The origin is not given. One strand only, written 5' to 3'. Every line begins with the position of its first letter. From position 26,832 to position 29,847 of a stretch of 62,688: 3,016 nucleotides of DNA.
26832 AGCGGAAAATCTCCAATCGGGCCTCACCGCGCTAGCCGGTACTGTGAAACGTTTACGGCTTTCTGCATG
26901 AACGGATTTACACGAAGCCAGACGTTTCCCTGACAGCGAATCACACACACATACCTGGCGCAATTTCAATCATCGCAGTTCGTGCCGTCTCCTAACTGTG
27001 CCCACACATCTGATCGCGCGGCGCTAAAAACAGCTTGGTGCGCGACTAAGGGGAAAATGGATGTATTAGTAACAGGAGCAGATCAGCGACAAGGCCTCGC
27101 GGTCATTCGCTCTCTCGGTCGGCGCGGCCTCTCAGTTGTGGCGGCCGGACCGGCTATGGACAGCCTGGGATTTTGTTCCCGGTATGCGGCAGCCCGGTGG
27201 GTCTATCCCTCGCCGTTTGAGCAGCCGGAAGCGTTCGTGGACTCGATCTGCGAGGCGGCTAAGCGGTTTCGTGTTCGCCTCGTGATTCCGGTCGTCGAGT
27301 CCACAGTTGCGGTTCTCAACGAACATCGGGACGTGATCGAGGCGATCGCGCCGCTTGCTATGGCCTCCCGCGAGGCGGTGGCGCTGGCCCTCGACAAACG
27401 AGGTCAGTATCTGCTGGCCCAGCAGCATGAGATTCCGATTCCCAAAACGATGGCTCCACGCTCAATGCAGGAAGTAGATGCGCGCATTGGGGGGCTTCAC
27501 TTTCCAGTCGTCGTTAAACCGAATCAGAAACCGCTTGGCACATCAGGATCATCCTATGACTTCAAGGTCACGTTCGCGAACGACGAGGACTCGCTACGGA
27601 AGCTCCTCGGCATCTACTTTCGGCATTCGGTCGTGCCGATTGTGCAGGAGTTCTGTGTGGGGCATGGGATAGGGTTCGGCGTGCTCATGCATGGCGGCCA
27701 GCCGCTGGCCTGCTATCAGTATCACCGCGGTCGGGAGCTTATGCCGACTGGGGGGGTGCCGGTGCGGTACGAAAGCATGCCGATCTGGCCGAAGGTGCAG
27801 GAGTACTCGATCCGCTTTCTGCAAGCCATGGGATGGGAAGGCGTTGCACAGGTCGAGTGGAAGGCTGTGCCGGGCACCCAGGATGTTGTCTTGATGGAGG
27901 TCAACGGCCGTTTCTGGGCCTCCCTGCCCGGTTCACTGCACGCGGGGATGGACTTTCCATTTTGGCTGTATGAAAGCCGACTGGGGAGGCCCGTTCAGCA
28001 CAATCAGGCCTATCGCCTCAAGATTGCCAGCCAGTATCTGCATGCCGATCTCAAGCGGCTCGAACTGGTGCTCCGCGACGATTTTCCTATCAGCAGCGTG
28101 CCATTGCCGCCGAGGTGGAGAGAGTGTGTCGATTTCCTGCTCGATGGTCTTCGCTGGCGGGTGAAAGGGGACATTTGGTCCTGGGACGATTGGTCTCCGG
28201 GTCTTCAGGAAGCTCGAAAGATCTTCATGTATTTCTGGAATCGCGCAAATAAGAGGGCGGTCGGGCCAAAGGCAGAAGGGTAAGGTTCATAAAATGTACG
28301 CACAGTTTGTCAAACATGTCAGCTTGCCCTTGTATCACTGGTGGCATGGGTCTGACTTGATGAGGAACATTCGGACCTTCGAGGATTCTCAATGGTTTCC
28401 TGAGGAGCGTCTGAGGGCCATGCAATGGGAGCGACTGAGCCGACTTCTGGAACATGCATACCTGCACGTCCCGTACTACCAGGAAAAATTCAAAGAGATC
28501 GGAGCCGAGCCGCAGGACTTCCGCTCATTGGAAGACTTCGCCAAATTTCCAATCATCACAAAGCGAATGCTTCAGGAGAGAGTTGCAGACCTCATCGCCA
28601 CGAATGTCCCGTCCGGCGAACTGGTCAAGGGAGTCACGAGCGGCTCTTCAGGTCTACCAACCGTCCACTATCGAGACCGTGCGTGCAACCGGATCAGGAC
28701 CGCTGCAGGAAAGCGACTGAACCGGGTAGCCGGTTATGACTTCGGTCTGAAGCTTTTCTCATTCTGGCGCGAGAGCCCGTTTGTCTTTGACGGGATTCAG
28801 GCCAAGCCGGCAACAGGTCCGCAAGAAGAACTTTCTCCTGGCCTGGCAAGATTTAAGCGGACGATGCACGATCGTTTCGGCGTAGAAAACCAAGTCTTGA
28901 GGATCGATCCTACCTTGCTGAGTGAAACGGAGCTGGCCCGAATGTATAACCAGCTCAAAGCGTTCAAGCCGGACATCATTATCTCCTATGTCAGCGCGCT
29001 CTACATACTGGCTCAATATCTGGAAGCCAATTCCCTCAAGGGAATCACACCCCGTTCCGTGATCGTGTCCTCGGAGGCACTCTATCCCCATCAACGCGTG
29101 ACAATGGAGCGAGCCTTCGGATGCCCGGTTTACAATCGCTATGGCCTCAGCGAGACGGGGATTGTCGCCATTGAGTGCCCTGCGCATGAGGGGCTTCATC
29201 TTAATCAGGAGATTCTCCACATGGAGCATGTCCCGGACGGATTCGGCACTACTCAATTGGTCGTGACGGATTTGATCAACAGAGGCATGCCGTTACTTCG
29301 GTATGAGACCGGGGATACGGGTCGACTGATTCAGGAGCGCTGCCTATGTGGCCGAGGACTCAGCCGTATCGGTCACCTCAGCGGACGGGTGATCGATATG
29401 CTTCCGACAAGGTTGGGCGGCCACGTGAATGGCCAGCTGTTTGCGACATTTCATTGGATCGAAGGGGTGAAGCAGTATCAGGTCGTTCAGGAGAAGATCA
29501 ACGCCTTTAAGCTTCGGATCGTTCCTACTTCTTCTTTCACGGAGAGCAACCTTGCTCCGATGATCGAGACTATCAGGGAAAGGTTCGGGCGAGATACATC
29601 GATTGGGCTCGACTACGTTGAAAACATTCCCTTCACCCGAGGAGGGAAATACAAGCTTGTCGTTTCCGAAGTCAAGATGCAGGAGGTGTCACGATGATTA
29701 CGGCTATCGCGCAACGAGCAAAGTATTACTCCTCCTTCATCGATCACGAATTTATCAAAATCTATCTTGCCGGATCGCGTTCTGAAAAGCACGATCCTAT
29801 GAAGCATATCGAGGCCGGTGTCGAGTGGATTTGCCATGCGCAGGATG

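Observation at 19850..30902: Eleven-kb amino-acid/carboxylate ligation island: three ATP-grasp enzymes, CapA-like, CapK-like, FemAB-like and toroid protein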

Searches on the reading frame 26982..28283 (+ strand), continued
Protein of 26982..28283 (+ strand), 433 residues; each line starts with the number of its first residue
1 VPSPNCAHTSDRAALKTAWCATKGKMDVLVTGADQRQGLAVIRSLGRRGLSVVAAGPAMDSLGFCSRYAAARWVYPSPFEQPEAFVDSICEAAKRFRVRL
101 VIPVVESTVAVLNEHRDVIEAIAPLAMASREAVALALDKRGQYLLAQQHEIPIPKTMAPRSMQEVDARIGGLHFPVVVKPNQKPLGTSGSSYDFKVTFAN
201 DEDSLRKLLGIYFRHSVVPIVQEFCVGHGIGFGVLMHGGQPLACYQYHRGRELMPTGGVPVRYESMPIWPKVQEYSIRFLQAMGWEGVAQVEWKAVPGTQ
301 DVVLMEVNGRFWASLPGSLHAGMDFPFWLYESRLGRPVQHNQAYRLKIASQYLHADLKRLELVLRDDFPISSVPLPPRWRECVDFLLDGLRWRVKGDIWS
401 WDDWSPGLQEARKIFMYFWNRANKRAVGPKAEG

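Call 71: search_solved_structures(query=L011:5013-6347:+, max_evalue=0.001, show_alignments=1)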
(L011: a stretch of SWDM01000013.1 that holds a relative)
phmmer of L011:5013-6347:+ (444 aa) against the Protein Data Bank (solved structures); distinct sequences matched with E-value up to 0.001: 9.
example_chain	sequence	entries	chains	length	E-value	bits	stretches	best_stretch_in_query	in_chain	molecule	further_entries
6d6z_A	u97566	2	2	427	1.4e-36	129.6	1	27-321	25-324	Malate racemase Mar2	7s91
9eid_A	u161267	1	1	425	3.8e-32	114.9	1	16-318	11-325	A broad-substrate spectrum lactate racemase A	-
9eia_A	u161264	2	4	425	4.2e-32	114.8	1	16-318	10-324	A broad-substrate spectrum lactate racemase A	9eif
2yjg_A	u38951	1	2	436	2.1e-23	86.1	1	37-322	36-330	LACTATE RACEMASE APOPROTEIN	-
5huq_A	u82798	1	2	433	5.1e-23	84.8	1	38-322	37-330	Lactate racemization operon protein LarA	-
6c1w_A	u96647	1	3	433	5.1e-23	84.8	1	38-322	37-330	Lactate racemase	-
8ezf_B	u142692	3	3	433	3.6e-22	82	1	38-322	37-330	Lactate racemase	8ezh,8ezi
9q3j_A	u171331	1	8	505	7.5e-10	41.5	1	42-198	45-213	DUF2088 domain-containing protein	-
9q2u_A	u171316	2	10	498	3.4e-09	39.3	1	43-198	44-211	Lactate racemase A | LarA-like nickel-pincer nucleotide cofactor-utilizing enzyme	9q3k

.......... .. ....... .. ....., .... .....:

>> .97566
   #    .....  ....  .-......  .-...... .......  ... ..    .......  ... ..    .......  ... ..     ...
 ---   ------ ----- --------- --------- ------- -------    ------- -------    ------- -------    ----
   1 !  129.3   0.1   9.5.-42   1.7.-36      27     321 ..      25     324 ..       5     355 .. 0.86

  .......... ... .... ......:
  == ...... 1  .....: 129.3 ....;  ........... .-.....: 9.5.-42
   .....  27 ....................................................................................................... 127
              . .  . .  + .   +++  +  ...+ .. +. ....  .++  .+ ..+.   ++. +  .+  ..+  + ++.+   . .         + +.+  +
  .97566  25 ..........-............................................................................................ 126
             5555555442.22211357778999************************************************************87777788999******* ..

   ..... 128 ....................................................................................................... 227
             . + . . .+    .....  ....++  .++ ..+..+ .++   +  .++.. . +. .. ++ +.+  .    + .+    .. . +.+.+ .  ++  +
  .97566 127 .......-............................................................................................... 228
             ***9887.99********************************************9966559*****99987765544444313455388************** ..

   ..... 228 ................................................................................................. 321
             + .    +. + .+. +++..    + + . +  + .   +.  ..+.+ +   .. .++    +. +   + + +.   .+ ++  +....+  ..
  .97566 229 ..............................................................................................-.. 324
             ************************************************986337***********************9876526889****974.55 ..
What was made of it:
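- Closest known: LarA-family NPN-dependent 2-hydroxyacid racemases. Same: Sister loci encode a LarA homologue with the catalytic His/His/Lys/His set (call 71).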

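Call 77: search_protein_families(library=ncbifam, proteins=[L011:5013-6347:+], max_evalue=0.00001)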
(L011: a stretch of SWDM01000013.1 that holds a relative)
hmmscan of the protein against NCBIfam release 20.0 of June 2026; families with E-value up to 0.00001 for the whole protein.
L011:5013-6347:+ (444 aa): 5 families
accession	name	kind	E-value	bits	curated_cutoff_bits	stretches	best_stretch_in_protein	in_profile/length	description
NF052593.1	NPN_racem_MAR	equivalog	3.9e-56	190.4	500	1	12-339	5-340/415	nickel-dependent malate racemase, LarAH6 family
NF052595.1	NPN_LarAH5_MAR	equivalog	8.2e-49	166.7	462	1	11-321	4-323/415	nickel-dependent malate racemase, LarAH5 family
NF033504.2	Ni_dep_LarA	equivalog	1.8e-41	142.3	460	1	11-340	5-344/422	nickel-dependent lactate racemase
NF052525.1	NPN_LarAH10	equivalog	7.8e-41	140.1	540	1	40-307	37-320/426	NPN-dependent 2-hydroxyacid racemase, LarAH10 family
NF052592.1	LarAH_14_15_16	equivalog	8.8e-09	34.2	740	1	34-203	39-215/520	NPN-dependent hydroxyacid isomerase, LarAH14/15/16 family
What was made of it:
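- The His/His/Lys/His set aligns (calls 71, 77). The associated LarA homologue is closest to malate racemases (calls 71, 77).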

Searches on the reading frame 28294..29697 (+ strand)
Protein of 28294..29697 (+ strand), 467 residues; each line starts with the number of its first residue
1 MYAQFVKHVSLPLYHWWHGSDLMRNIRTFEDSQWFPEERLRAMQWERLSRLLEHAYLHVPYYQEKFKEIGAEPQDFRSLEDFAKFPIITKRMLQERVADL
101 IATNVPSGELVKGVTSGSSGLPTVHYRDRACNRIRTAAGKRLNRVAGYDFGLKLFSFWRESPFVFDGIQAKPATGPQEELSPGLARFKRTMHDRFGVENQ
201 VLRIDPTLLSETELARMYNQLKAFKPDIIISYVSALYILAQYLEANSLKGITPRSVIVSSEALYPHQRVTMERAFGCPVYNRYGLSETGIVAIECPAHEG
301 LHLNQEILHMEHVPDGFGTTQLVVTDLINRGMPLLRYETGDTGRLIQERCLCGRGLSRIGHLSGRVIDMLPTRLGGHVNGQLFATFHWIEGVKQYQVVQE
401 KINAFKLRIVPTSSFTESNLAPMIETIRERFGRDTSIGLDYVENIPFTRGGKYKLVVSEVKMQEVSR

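Call 4: search_protein_families(library=pfam, proteins=[window:28294-29697:+], max_evalue=0.01)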
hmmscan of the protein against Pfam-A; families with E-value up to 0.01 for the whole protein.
window:28294-29697:+ (467 aa): 1 family
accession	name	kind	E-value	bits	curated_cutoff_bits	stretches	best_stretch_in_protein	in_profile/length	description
PF00501.34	AMP-binding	-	0.00023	20.5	29.9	1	214-294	245-330/384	AMP-binding enzyme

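Call 5: search_protein_families(library=ncbifam, proteins=[window:28294-29697:+], max_evalue=0.01)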
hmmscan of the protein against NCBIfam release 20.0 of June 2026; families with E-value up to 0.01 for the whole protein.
window:28294-29697:+ (467 aa): 7 families
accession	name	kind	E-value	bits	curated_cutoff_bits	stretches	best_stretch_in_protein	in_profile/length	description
NF045666.1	DVU1553_fam_AMP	equivalog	3.4e-43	148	300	2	212-366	169-331/331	DVU_1553 family AMP-dependent CoA ligase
TIGR02155.1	PA_CoA_ligase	equivalog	1.3e-29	103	646.3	2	36-130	4-99/422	phenylacetate--CoA ligase PaaK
NF041878.1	paak_haloarch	equivalog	8.1e-28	97.1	700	2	235-373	183-332/427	phenylacetate--CoA ligase PaaK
NF053551.1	FlxY_rubin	equivalog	9e-28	97.1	520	2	271-410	222-367/424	flexirubin biosynthesis putative acyl-CoA ligase FlxY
TIGR03335.1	F390_ftsA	equivalog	1e-19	70.6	458.7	2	221-359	172-323/445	coenzyme F390 synthetase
TIGR02304.1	aden_form_hyp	equivalog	1.1e-15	57.5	251.9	1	217-409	179-375/430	F390 synthetase-related protein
NF041217.1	BagE_FevW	exception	3.3e-12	46.1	800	1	254-360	195-306/424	bagremycin/ferroverdin synthetase BagE/FevW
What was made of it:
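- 28294..29697 (+): g8: PaaK/CapK-type adenylate-forming enzyme. NCBIfam DVU_1553 family 3.4e-43 and PaaK 1.3e-29 (call 5).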

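Call 25: search_solved_structures(query=window:28294-29697:+, max_evalue=0.001)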
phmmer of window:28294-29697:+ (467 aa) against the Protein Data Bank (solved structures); distinct sequences matched with E-value up to 0.001: 8.
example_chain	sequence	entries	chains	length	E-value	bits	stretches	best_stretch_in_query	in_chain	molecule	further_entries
2y27_A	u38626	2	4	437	6.4e-22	81.2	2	36-125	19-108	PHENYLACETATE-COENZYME A LIGASE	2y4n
4r1l_A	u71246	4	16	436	1.2e-19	73.7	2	239-370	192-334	Phenylacetate-coenzyme A ligase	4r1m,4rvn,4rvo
2y4o_A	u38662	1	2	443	6.9e-19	71.2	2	36-132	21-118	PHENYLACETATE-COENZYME A LIGASE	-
9s3l_A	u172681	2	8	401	1.1e-15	60.6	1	214-376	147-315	Phenylacetate-CoA ligase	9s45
6hdw_A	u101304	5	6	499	3.6e-12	49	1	33-133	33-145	2-hydroxyisobutyryl-CoA synthetase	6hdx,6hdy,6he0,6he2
6wuq_A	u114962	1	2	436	2.9e-09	39.4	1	212-359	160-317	AjiA1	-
6siw_B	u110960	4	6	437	4.9e-09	38.7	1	213-359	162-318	PaaK-like ligase (AMP-dependent synthetase and ligase) | AMP-dependent synthetase and ligase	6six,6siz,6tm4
6siw_A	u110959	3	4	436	5e-09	38.7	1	213-359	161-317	PaaK-like ligase (AMP-dependent synthetase and ligase) | AMP-dependent synthetase and ligase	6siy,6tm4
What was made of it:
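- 28294..29697 (+): PDB PaaK 2Y27 6e-22 (call 25).
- On PaaK/CapK adenylate-forming enzymes (g8): PaaK structures at 6e-22 (call 25).
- Checked: g8, 28294-29697: PaaK/F390/DVU_1553-type adenylating enzyme (calls 5, 25).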
